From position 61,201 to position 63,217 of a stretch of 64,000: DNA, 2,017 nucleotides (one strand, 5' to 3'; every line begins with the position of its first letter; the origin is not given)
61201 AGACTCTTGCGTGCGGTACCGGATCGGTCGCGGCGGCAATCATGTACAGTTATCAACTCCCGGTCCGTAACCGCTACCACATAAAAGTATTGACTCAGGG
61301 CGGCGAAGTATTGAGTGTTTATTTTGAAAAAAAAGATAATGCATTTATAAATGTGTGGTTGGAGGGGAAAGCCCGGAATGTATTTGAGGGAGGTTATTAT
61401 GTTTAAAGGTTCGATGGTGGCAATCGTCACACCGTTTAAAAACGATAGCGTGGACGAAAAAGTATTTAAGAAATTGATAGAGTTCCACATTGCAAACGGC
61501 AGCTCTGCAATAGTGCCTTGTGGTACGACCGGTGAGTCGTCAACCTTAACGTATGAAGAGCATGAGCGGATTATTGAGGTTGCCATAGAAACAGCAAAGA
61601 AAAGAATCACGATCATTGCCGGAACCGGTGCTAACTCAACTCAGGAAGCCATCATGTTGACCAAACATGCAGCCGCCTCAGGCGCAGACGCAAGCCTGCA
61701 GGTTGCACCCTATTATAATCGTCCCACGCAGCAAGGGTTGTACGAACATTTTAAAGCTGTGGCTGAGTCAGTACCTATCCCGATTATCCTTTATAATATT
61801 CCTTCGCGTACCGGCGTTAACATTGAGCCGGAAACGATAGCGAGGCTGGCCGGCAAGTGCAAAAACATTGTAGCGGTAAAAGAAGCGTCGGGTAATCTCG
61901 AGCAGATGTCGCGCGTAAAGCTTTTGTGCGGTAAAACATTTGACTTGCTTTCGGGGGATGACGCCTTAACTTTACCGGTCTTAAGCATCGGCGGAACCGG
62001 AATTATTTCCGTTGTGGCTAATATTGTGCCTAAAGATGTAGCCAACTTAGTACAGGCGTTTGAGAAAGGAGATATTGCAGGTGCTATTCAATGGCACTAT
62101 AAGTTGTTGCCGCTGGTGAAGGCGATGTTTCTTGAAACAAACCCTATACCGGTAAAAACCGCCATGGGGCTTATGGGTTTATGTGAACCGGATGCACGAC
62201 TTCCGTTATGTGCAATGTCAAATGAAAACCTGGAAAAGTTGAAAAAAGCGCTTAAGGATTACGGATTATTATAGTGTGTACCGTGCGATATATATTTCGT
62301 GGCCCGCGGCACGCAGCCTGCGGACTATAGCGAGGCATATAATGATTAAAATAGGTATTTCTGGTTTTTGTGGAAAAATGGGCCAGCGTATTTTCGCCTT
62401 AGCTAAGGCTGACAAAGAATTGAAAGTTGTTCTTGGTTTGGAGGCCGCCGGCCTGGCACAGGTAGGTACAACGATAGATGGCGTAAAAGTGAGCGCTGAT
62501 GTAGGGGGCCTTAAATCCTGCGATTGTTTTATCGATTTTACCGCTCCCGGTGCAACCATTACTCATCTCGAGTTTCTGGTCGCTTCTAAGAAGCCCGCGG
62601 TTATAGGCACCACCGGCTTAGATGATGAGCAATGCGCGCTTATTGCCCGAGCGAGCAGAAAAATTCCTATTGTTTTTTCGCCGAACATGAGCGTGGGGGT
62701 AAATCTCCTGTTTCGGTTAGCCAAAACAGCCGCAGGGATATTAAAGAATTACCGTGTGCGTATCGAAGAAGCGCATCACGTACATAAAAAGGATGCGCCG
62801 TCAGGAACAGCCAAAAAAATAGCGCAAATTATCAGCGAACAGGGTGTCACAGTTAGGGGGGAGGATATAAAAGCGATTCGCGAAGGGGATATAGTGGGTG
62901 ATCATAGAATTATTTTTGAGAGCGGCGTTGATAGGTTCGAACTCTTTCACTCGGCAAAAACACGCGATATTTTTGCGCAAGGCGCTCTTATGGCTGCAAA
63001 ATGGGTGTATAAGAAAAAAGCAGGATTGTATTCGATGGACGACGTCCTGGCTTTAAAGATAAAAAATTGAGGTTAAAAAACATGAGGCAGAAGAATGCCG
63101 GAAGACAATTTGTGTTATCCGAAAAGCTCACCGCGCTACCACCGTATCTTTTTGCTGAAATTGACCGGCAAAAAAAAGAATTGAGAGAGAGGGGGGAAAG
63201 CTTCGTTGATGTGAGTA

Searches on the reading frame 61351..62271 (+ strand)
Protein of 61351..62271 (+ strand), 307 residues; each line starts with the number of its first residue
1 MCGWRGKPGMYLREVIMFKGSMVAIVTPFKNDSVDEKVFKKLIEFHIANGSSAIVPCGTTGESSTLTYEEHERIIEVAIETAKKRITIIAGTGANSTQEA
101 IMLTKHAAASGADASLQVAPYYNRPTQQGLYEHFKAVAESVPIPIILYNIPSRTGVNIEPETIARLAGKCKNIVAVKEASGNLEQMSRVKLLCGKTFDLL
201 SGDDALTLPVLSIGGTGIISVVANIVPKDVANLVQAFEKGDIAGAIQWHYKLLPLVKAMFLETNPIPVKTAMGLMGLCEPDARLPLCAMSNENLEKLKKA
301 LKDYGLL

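Call 75: search_protein_families(library=pfam, proteins=[window:61351-62271:+], max_evalue=0.001)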
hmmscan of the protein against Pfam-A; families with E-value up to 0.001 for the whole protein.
window:61351-62271:+ (307 aa): 1 family
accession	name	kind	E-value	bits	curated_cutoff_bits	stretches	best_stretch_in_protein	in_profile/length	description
PF00701.28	DHDPS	-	2.3e-101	338.8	22.1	1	18-302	2-287/289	Dihydrodipicolinate synthetase family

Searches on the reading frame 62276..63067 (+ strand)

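Call 75: search_protein_families(library=pfam, proteins=[window:62276-63067:+], max_evalue=0.001)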
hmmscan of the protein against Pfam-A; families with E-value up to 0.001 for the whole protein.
window:62276-63067:+ (264 aa): 2 families
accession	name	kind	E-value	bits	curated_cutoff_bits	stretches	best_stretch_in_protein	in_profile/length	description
PF05173.19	DapB_C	-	3.3e-39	134.1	27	1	141-258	1-121/121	Dihydrodipicolinate reductase, C-terminus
PF01113.26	DapB_N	-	2e-28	99.4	25.6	1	24-138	1-124/124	Dihydrodipicolinate reductase, N-terminus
